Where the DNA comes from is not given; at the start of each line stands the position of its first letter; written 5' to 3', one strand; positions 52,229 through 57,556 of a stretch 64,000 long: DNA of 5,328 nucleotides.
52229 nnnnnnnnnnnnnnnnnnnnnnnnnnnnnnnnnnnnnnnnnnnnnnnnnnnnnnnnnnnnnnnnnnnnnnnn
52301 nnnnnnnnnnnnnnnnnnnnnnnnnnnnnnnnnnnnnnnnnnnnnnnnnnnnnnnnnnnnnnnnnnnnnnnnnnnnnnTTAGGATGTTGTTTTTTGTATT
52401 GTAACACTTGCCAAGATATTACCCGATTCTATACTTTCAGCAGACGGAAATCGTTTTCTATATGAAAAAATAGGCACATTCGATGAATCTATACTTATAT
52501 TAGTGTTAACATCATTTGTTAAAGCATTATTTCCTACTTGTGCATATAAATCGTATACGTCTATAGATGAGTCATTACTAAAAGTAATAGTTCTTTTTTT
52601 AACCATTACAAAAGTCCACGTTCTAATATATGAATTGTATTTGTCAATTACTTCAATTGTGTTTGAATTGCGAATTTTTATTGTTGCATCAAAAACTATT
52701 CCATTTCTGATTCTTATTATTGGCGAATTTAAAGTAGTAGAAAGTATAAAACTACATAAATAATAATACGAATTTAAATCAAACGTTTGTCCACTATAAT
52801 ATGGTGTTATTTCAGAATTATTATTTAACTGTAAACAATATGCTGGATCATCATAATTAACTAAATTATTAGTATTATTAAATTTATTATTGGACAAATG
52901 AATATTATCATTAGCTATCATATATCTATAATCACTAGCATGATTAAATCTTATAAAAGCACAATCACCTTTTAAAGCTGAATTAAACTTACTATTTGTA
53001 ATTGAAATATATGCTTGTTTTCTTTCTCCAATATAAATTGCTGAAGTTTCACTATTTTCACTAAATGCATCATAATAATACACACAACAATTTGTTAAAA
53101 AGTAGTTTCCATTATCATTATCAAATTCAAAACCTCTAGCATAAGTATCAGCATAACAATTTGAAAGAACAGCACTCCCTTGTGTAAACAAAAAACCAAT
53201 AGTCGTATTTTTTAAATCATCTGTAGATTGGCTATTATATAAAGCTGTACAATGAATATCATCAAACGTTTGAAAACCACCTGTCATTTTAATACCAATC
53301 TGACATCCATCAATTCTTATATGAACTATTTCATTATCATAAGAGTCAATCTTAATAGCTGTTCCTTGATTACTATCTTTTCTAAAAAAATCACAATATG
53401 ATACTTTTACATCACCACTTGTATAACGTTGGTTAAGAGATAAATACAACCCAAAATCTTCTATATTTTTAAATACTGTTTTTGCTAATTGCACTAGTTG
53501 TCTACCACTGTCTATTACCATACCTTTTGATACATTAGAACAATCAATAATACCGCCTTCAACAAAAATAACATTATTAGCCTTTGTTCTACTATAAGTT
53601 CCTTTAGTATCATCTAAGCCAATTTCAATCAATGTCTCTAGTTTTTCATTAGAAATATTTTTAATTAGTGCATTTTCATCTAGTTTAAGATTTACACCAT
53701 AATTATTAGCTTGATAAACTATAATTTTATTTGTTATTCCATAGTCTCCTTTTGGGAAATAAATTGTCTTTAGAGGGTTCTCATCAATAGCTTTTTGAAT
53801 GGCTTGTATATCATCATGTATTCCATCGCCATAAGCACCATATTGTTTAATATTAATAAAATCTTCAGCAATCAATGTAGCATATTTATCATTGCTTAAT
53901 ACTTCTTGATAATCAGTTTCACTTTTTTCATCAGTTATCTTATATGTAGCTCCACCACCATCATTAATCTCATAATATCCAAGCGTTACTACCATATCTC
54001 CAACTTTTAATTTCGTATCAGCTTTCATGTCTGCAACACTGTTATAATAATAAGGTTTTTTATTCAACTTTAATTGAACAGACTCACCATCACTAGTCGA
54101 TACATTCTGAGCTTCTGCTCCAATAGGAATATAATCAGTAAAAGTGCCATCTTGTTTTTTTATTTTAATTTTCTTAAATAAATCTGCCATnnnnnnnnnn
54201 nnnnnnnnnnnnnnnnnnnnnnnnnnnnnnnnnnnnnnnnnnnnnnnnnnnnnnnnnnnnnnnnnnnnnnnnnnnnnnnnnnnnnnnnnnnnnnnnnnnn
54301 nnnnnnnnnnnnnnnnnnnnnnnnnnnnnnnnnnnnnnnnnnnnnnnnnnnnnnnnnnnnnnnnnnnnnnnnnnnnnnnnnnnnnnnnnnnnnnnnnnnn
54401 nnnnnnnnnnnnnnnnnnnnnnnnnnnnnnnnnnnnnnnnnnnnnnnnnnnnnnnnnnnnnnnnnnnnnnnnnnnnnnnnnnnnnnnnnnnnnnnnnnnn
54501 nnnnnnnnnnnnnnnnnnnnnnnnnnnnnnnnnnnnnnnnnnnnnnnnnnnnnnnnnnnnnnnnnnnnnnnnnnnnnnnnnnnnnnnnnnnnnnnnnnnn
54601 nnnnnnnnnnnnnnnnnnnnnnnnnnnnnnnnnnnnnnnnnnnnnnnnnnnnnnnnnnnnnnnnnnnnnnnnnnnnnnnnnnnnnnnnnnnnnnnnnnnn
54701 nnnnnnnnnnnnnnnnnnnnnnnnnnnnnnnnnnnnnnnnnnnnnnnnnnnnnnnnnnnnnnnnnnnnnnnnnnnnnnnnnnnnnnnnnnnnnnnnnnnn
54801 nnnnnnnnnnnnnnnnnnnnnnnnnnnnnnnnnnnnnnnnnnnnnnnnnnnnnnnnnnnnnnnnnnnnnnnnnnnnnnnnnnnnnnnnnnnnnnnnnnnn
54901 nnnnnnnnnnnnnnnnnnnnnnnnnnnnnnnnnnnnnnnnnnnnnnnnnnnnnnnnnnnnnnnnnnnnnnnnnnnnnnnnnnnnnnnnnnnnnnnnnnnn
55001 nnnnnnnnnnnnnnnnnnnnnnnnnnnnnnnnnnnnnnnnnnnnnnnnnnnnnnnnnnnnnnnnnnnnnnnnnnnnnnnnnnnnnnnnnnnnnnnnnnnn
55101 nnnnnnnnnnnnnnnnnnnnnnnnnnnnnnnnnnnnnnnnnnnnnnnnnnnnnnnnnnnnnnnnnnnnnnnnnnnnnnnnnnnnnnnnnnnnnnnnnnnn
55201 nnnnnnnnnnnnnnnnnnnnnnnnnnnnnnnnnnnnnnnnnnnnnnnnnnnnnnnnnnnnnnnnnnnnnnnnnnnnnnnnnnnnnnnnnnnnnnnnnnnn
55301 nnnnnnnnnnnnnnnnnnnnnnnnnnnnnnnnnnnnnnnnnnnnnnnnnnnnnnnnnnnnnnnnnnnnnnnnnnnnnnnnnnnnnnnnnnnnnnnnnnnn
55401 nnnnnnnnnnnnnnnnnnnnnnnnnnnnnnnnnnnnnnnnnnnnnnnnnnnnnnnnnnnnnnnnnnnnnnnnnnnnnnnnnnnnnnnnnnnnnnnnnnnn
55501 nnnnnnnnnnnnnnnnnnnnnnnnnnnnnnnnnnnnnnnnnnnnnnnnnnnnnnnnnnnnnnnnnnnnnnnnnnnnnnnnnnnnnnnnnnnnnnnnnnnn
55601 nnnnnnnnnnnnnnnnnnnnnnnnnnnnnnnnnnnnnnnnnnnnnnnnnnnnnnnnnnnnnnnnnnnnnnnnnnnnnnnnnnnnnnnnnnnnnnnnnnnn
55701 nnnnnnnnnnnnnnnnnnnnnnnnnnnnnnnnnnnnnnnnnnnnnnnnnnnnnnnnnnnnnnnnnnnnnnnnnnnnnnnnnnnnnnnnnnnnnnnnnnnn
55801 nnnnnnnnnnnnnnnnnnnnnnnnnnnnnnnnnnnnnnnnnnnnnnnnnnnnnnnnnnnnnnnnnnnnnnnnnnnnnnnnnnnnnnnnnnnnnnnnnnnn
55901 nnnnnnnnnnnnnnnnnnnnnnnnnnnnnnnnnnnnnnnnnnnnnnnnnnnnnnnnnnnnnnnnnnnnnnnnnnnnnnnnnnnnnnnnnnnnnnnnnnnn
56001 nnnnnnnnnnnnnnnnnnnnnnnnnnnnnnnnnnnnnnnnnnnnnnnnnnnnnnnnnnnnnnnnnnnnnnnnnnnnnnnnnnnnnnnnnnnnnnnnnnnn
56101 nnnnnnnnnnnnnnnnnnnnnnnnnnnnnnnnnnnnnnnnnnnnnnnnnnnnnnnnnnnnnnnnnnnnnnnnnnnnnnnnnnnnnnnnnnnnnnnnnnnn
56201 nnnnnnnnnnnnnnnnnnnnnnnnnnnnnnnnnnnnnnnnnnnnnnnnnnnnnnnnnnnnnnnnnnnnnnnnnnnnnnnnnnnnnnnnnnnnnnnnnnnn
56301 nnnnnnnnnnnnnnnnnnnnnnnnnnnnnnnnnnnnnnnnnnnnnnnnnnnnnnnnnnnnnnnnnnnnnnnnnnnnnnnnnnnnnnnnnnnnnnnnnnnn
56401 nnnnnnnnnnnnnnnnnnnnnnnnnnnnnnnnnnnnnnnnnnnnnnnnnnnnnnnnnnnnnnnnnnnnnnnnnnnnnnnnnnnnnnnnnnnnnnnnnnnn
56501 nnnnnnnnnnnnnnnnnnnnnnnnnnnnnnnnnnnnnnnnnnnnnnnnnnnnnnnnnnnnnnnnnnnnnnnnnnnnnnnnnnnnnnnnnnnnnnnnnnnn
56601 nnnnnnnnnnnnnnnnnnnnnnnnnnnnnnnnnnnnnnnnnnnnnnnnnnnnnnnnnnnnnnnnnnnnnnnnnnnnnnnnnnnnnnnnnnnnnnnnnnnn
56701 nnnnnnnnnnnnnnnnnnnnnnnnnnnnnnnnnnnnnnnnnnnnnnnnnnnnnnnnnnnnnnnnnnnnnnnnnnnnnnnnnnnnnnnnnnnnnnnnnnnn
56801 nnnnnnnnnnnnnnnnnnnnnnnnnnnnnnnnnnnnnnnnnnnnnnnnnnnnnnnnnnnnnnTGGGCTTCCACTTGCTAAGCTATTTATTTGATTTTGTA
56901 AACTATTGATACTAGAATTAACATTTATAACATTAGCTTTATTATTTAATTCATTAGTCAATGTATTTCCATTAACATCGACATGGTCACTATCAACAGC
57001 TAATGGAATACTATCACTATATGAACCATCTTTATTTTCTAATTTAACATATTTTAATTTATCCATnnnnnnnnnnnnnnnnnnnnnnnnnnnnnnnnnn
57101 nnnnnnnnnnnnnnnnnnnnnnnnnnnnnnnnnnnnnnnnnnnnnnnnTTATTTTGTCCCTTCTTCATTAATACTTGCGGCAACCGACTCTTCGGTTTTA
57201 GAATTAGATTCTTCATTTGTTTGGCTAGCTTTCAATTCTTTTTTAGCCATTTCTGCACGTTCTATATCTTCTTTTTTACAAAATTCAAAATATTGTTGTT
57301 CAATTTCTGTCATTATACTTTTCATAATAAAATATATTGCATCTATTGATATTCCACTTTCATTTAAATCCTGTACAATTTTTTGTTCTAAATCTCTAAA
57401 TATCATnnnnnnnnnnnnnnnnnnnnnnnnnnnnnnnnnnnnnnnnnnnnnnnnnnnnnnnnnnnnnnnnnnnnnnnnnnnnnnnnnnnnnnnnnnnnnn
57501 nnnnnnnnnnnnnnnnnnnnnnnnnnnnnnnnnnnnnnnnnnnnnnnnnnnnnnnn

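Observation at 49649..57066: Modular receptor-binding proteins share a ~25-aa N-terminal anchor: M-(A)D-K/L-hydrophobic-K-x-V/I-K-I/L-K/E-N-K/P-DG-S/T...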

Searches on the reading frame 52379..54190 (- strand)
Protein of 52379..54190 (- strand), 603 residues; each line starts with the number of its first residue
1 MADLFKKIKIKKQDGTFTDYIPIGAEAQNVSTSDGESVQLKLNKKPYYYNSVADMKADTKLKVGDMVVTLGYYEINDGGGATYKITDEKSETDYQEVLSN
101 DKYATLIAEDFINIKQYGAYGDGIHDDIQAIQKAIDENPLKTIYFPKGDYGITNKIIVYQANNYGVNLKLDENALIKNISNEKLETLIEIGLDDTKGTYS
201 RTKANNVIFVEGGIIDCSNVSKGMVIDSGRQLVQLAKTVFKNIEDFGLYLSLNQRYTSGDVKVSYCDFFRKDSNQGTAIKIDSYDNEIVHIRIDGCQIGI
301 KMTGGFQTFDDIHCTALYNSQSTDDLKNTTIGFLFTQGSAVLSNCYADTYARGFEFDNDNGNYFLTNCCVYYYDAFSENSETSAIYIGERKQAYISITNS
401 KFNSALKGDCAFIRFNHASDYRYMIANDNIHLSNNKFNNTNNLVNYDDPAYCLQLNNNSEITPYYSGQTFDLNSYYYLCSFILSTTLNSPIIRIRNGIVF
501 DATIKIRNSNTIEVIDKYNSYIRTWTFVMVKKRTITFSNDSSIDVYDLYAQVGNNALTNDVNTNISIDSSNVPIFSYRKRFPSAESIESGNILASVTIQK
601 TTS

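Call 4: search_protein_families(library=pfam, proteins=[window:52379-54190:-], max_evalue=0.1)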
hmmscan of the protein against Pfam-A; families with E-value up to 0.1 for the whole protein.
window:52379-54190:- (603 aa): 2 families
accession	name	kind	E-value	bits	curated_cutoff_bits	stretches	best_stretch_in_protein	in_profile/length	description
PF12708.12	Pect-lyase_RHGA_epim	-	3.8e-11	43.6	27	1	111-160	1-54/213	Rhamnogalacturonase A/epimerase, pectate lyase-like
PF12218.14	End_N_terminal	-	0.016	15.3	26.3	0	119-139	1-21/67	N terminal extension of bacteriophage endosialidase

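Call 6: search_protein_families(library=phrogs, proteins=[window:52379-54190:-], max_evalue=0.01)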
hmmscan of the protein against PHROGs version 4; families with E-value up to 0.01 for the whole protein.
window:52379-54190:- (603 aa): 4 families
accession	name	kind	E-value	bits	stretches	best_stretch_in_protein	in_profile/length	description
phrog_23059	-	tail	5.1e-10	38.9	1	47-155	59-173/1027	tail fiber protein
phrog_13144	-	unknown function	3.6e-06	27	1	105-201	61-163/464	-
phrog_21668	-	unknown function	0.0066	17.3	0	54-116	54-115/171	-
phrog_21116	-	unknown function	0.0098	16.7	0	514-550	1-36/47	-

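Call 68: search_solved_structures(query=window:52379-54190:-, max_evalue=0.01, show_alignments=1)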
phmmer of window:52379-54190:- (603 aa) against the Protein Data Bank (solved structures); distinct sequences matched with E-value up to 0.01: 5.
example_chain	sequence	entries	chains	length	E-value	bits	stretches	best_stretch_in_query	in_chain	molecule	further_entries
5m5z_A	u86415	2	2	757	7e-09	38.4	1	99-157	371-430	Beta-1,3-glucanase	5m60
4mr0_A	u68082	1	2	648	9.4e-09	37.9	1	85-218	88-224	Plasmin and fibronectin-binding protein A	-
3zpp_A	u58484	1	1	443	9.2e-08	34.7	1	112-218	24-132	CELL WALL SURFACE ANCHOR FAMILY PROTEIN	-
3eqn_A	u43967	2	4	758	3.4e-07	32.8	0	99-158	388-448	Glucan 1,3-beta-glucosidase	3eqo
5lw3_A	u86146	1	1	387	0.004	19.3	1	113-153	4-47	Poly(beta-D-mannuronate) C5 epimerase 6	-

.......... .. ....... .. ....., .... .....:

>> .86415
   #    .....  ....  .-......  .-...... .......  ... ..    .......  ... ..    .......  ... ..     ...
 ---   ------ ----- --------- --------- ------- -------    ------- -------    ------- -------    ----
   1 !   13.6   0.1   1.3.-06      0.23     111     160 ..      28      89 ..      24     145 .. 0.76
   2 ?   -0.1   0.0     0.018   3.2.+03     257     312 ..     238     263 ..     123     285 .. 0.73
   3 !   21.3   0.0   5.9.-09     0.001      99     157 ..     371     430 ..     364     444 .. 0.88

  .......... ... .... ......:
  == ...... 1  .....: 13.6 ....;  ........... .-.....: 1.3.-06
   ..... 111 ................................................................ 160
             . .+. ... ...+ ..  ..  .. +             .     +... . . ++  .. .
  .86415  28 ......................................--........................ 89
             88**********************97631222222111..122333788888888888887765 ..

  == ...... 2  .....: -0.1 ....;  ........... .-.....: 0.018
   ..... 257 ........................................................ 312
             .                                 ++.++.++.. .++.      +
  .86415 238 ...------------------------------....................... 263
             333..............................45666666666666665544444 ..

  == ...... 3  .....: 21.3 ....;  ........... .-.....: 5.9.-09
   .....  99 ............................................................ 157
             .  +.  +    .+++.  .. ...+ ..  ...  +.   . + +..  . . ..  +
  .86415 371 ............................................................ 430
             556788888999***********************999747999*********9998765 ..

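Call 78: search_dna_similar(query=window:52379-54190:-, collection=phages, mode=protein, max_evalue=0.001, max_rows=12)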
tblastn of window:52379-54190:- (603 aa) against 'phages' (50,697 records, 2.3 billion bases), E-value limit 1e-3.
Records with a match: 58; places in all: 62; records where one place covers at least 80% of the query: 0.
Best place of each record, by identity: <60% 58.
By first word of the organism name: Bacillus 19; Pseudomonas 14; Vibrio 5; Clostridium 5; Bacteriophage 4; Escherichia 3; Lysinibacillus 2; Streptococcus 1; Myxococcus 1; Cobetia 1; and 3 more.
By host as written in the record: - 9; Bacillus subtilis BEST7003 6; Bacillus subtilis 6; Clostridium_AQ sp003481775 DA55 3; Pseudomonas aeruginosa 3; Bacillus subtilis Delta6 2; Vibrio breoganii 2; Pseudcmonas fluorescens SW-3 2; and 21 more.
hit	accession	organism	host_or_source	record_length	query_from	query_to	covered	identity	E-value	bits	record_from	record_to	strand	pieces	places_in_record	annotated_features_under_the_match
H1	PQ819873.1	Streptococcus phage vB_SagM-GXN1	Streptococcus agalactiae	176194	129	373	41%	23.6%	7e-8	62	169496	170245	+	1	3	none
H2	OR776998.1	Escherichia phage YX22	Escherichia coli APEC IMT5155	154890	109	328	36%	24.5%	2e-4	50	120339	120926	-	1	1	hypothetical protein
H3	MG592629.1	Vibrio phage 1.264.O._10N.286.51.F2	Vibrio splendidus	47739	95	273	30%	29.1%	9e-5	52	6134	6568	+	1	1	coil containing protein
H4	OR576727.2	Myxococcus phage Mx1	Myxococcus sp.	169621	112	282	28%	30.3%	2e-5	54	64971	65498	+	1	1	tailspike contains pectin lyase domain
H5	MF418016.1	Bacillus phage vB_BceM-HSE3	Bacillus cereus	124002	107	248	24%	32.0%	1e-4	51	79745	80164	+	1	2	tailspike protein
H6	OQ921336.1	Bacillus phage SPO1L1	Bacillus subtilis BEST7003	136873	49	165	19%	38.4%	8e-7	58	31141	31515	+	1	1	hypothetical protein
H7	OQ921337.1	Bacillus phage SPO1L2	Bacillus subtilis BEST7003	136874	49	165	19%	38.4%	8e-7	58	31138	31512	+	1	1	hypothetical protein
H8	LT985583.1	Bacteriophage sp.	-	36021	41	150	18%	40.5%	4e-10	69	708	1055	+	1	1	record has no annotation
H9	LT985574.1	Bacteriophage sp.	-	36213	41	150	18%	40.5%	4e-10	69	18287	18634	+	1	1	record has no annotation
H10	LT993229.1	Bacteriophage sp.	-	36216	41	150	18%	40.5%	4e-10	69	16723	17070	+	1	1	record has no annotation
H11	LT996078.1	Bacteriophage sp.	-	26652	41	150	18%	40.5%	7e-10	69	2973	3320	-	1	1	record has no annotation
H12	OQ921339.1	Bacillus phage SPO1L4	Bacillus subtilis BEST7003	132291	49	150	17%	39.5%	7e-7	59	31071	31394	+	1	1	hypothetical protein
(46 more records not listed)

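Call 86: predict_structure(alignment_id=A6)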
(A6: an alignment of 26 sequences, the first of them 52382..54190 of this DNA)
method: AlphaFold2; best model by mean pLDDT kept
length: 603 residues; sequences in the alignment: 26
mean_pLDDT: 51.8   pTM: 0.48
mean pLDDT of the five models: 51.8, 50.3, 48.7, 46.4, 45.6
residues with pLDDT >= 90: 33; 70-90: 100; 50-70: 108; < 50: 362
segments of 3 or more residues with pLDDT < 50: 1-8, 13-15, 18-32, 75-77, 194-207, 255-259, 274-276, 303-603
pLDDT, mean of each block of 10 residues (from residue 1): 44 50 43 49 67 87 85 55 89 85 82 87 92 88 86 82 71 81 76 45 46 66 64 66 66 53 62 56 55 53 45 33 34 42 40 41 38 31 28 30 33 29 26 29 30 29 34 35 39 39 38 29 34 42 39 40 44 43 45 43 36
secondary structure, 60 per line:
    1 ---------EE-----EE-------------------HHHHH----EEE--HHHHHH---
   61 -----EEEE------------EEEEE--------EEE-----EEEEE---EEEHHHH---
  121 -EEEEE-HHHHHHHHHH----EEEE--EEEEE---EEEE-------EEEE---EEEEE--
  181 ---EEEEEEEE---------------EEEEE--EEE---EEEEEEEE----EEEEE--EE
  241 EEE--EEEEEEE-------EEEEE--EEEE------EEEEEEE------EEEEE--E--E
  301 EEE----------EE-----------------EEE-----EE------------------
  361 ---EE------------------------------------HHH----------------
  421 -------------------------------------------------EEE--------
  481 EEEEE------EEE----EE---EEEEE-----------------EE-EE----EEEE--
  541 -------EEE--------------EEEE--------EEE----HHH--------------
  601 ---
elements in order: H38-42 E47-49 H52-57 E66-69 E82-86 E95-97 E103-107 E111-113 H114-117 E122-126 H128-137 E142-145 E148-152 E156-159 E167-170 E174-178 E184-191 E207-211 E214-216 E220-227 E232-236 E239-243 E246-252 E260-264 E267-270 E277-283 E290-294 E300-303 E333-335 E470-472 E481-485 E492-494 E504-508 E535-538 E548-550 E565-568 E577-579

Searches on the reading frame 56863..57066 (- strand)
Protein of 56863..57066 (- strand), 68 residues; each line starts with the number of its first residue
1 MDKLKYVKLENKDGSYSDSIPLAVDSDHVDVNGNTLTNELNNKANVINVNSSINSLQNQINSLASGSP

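Call 5: search_protein_families(library=pfam, proteins=[window:56863-57066:-], max_evalue=10)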
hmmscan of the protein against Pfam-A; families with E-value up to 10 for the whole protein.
seq(68 aa): 1 family
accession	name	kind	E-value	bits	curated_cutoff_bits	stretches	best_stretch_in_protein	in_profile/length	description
PF16408.10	DUF5016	-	0.012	16.2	31.2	1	7-41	34-68/120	Domain of unknown function (DUF5016)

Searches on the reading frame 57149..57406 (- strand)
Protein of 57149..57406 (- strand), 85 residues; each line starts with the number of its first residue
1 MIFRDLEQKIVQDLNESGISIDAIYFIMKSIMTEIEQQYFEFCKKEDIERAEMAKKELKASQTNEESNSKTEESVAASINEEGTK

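Call 4: search_protein_families(library=pfam, proteins=[window:57149-57406:-], max_evalue=0.1)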
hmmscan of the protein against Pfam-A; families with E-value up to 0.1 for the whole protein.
window:57149-57406:- (85 aa): 0 families

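Call 6: search_protein_families(library=phrogs, proteins=[window:57149-57406:-], max_evalue=0.01)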
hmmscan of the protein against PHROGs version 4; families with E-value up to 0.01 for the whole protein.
window:57149-57406:- (85 aa): 0 families

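Call 85: search_protein_families(library=pfam, proteins=[window:57152-57406:-], max_evalue=0.001)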
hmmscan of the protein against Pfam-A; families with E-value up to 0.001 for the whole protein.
seq(85 aa): 0 families
